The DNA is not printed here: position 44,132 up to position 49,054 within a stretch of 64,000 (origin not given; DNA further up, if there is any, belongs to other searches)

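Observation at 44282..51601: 1540-aa membrane-anchored FGE-domain/FN3-array surface protein immediately followed by a MacB-type ABC exporter pair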

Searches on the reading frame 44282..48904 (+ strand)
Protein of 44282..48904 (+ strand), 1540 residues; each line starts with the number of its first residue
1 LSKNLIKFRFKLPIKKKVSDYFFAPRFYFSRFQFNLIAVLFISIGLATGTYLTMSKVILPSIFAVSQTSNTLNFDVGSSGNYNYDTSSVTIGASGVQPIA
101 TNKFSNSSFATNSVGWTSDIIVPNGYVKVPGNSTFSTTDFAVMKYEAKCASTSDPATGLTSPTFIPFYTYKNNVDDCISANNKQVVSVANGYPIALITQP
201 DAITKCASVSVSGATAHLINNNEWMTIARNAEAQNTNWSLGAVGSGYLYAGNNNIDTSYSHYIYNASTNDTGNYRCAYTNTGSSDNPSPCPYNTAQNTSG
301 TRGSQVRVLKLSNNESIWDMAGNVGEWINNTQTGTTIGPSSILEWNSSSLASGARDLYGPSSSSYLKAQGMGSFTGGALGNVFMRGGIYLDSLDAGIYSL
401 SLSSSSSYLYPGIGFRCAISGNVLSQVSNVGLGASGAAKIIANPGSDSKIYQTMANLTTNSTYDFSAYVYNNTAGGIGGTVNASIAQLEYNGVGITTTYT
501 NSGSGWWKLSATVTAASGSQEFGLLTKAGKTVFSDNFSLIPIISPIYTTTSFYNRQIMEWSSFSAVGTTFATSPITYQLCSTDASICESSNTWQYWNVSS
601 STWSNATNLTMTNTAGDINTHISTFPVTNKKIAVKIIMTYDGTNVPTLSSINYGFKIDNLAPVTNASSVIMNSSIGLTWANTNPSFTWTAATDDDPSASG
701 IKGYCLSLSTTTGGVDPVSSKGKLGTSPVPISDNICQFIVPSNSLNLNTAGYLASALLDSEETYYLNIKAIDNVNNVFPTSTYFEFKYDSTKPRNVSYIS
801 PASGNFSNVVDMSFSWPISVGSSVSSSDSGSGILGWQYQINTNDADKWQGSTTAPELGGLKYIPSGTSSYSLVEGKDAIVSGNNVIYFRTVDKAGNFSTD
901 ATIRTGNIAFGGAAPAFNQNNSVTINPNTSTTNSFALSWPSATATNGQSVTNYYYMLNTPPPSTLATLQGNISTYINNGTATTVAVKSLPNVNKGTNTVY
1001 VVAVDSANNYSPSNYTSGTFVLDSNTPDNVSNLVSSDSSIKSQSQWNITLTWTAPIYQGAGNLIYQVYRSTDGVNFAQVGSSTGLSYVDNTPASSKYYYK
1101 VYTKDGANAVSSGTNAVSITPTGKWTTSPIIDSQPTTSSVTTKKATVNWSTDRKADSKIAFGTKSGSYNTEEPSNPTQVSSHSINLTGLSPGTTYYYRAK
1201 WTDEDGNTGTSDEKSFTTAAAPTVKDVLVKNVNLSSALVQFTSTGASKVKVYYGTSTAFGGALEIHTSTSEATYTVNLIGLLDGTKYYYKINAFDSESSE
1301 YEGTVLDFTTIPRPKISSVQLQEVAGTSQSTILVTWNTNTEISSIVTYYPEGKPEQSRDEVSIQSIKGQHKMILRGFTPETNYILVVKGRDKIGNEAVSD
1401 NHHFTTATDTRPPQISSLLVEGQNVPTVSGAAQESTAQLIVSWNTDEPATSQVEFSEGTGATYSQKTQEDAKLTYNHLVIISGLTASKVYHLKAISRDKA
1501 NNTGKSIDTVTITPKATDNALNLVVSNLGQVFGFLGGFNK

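Call 7: search_protein_families(library=pfam, proteins=[window:44282-48904:+], max_evalue=0.01)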
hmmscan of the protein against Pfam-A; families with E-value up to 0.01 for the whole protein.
window:44282-48904:+ (1540 aa): 4 families
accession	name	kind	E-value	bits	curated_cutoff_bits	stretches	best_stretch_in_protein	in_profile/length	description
PF16656.11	Pur_ac_phosph_N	-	2.9e-16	60.3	30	3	1141-1218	11-93/93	Purple acid Phosphatase, N-terminal domain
PF16655.11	PhoD_N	-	2.7e-06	28.3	30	0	1143-1208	26-85/90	PhoD-like phosphatase, N-terminal domain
PF25059.1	FN3_DSCAM-DSCAML_C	-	7.1e-06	26.7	39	0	1344-1409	19-82/89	DSCAM/DSCAML C-terminal Fn3-like domain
PF00041.27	fn3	-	2.6e-05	24.8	25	1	1326-1402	10-81/84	Fibronectin type III domain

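Call 8: search_protein_families(library=ncbifam, proteins=[window:44282-48904:+], max_evalue=0.01)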
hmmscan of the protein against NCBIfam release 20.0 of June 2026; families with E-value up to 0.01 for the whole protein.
window:44282-48904:+ (1540 aa): 2 families
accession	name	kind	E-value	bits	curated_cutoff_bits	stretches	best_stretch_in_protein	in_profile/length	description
NF045522.1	MXAN_2561_fam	equivalog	8.2e-05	22.2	150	1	1426-1518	172-262/304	MXAN_2561 family MXYO-CTERM-anchored protein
NF047446.1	barrel_OmpL47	domain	0.00017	22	40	0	882-903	43-64/68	OmpL47-type beta-barrel domain-containing protein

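Call 10: search_solved_structures(query=window:44282-48904:+, max_evalue=1)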
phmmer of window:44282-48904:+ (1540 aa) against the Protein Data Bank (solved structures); distinct sequences matched with E-value up to 1: 6.
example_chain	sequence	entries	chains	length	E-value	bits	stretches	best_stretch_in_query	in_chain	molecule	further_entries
3lpw_A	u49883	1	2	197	0.034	14.7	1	1037-1207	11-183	A77-A78 domain from Titin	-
5mya_A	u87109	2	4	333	0.042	14.4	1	1319-1422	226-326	Angiopoietin-1 receptor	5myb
5utk_A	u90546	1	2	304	0.094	13.3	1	1314-1413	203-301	Angiopoietin-1 receptor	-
7zcb_B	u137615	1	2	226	0.36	11.3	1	1275-1393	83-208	Pikachurin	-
5j7k_A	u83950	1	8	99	0.77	10.2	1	1140-1210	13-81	FN3con-a-lys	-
2e7h_A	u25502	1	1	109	0.9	10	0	1324-1412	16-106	Ephrin type-B receptor 4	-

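Call 58: find_related_loci(query=window:44282-48904:+, collection=metagenome_contigs, flank=8000)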
Query window:44282-48904:+ (1540 aa) in metagenome_contigs; peptide patterns used: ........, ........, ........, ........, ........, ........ (x = any residue, [..] = any of these).
444 stretches matched a pattern; 306 encode a relative of the query (tblastn E <= 1e-3); the best 80 are kept; 79 distinct loci.
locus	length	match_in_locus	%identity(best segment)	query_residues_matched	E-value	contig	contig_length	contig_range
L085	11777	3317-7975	57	14-1540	0e+0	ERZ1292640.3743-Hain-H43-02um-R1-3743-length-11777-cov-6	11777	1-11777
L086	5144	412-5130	56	14-1540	0e+0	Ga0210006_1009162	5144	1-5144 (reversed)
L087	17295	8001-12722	56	14-1540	0e+0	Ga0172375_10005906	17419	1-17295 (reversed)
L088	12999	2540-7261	56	14-1540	0e+0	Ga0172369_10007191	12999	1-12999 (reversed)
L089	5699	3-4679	56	28-1540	0e+0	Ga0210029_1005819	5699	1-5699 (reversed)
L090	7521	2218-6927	55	12-1540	0e+0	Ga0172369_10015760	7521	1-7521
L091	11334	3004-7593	56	14-1535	0e+0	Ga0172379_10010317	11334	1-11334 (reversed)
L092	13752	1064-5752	54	14-1538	0e+0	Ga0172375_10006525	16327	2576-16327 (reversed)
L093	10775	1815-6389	53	5-1540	0e+0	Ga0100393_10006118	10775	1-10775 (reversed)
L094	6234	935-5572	54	14-1535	0e+0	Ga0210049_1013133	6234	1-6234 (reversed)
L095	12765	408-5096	50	13-1540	0e+0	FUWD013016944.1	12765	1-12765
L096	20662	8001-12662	53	13-1531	0e+0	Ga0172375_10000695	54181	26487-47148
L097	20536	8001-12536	52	21-1537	0e+0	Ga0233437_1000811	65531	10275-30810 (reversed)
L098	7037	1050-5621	51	7-1540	0e+0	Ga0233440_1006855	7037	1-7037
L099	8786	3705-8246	52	58-1535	0e+0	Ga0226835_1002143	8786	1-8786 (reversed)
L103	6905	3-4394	52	106-1540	0e+0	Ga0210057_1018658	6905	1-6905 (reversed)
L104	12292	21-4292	52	123-1540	0e+0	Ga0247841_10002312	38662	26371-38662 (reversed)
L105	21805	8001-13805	52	21-1540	0e+0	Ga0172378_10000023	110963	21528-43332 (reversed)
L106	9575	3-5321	49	100-1540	0e+0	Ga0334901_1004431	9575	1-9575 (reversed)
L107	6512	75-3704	58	356-1540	0e+0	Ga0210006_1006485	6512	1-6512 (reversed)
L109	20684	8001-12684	61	6-1540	0e+0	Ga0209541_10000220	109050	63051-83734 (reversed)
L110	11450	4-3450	57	403-1540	0e+0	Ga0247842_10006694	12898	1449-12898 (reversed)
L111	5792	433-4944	48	40-1540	0e+0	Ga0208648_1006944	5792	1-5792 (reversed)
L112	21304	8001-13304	57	434-1536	0e+0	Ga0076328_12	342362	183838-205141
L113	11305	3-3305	58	447-1540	0e+0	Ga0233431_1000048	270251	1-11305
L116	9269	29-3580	58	382-1540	0e+0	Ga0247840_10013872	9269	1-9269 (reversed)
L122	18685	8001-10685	66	654-1540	0e+0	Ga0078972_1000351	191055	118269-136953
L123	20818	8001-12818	61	2-1531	0e+0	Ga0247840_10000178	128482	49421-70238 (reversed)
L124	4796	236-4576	64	18-1540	0e+0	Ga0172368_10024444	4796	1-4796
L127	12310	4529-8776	65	14-1540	0e+0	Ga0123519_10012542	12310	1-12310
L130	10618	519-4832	64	16-1540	0e+0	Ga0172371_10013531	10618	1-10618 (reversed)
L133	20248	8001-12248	65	14-1540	0e+0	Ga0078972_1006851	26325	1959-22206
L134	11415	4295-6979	62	655-1540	0e+0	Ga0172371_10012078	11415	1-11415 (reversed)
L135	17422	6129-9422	52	434-1540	0e+0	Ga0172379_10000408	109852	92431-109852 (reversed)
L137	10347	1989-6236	58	14-1540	0e+0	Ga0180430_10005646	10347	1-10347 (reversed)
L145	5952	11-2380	62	753-1540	0e+0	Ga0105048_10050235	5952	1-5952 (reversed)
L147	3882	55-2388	65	764-1540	0e+0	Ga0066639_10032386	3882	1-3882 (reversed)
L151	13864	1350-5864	50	11-1540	0e+0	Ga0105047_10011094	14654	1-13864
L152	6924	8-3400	49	410-1540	0e+0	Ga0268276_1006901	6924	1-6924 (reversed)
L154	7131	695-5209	50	11-1540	0e+0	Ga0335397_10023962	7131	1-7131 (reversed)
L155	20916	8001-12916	54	629-1540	0e+0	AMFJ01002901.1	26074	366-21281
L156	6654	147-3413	49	446-1540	0e+0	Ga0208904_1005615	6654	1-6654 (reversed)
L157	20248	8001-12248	65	14-1540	0e+0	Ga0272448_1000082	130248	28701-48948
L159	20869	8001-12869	50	12-1540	0e+0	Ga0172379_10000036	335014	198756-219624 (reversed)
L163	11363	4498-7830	46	433-1540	0e+0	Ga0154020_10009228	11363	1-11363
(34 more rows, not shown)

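Call 63: search_protein_families(library=pfam, proteins=[L123:2263-8013:+, L123:8010-12848:+, L133:7986-12251:+, L112:6027-13310:+], max_evalue=0.001)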
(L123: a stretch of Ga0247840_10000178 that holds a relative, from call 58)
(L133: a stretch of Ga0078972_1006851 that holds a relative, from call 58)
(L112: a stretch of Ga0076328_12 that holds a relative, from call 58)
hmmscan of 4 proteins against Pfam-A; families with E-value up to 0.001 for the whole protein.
L123:2263-8013:+ (1916 aa): 5 families
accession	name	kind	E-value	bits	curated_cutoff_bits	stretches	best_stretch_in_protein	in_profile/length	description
PF13517.12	FG-GAP_3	-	2e-46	156.8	26.9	5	538-599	1-60/61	FG-GAP-like repeat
PF01839.29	FG-GAP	-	4e-37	126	22.1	5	430-460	2-27/37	FG-GAP repeat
PF16656.11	Pur_ac_phosph_N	-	2e-13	51.2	30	3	1512-1594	7-93/93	Purple acid Phosphatase, N-terminal domain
PF00041.27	fn3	-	1.1e-10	42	25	0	1504-1588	2-79/84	Fibronectin type III domain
PF25788.1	Ig_Rha78A_N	-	0.00039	21.1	27.4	0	1510-1595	9-102/105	Rha78A-like, N-terminal immunoglobulin domain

L123:8010-12848:+ (1612 aa): 4 families
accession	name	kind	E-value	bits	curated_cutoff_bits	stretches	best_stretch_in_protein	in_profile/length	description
PF13517.12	FG-GAP_3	-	2.5e-48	163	26.9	6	142-201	2-61/61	FG-GAP-like repeat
PF01839.29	FG-GAP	-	8.6e-30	102.6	22.1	2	183-207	2-26/37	FG-GAP repeat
PF16656.11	Pur_ac_phosph_N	-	7.5e-14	52.5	30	3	1208-1290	7-93/93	Purple acid Phosphatase, N-terminal domain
PF00041.27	fn3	-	2.2e-06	28.2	25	0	1200-1284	2-79/84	Fibronectin type III domain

L133:7986-12251:+ (1421 aa): 6 families
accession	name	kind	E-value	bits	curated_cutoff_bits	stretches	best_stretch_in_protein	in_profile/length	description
PF10102.14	DUF2341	-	1e-27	96.8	23.4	1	138-219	1-82/84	Domain of unknown function (DUF2341)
PF16656.11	Pur_ac_phosph_N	-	1.2e-17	64.6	30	4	1018-1099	8-93/93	Purple acid Phosphatase, N-terminal domain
PF00041.27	fn3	-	3.6e-10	40.3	25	0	1010-1093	3-79/84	Fibronectin type III domain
PF25077.1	DUF7800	-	5.9e-07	30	27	1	1010-1083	2-72/89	Domain of unknown function (DUF7800)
PF16655.11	PhoD_N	-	2.1e-06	28.6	30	0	1053-1089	50-85/90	PhoD-like phosphatase, N-terminal domain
PF25059.1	FN3_DSCAM-DSCAML_C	-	2.9e-06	28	39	0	1355-1396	42-83/89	DSCAM/DSCAML C-terminal Fn3-like domain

L112:6027-13310:+ (2427 aa): 5 families
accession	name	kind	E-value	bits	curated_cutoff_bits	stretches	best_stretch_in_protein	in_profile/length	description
PF16656.11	Pur_ac_phosph_N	-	2.3e-17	63.8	30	3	2031-2108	11-93/93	Purple acid Phosphatase, N-terminal domain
PF00041.27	fn3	-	6.2e-10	39.6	25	0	2214-2290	8-79/84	Fibronectin type III domain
PF25059.1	FN3_DSCAM-DSCAML_C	-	2.6e-08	34.5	39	0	2357-2405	36-83/89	DSCAM/DSCAML C-terminal Fn3-like domain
PF16655.11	PhoD_N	-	7.3e-06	26.9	30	0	2158-2189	53-83/90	PhoD-like phosphatase, N-terminal domain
PF17425.8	Arylsulfotran_N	-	0.00076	19.9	24.2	0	2062-2104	43-83/88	Arylsulfotransferase Ig-like domain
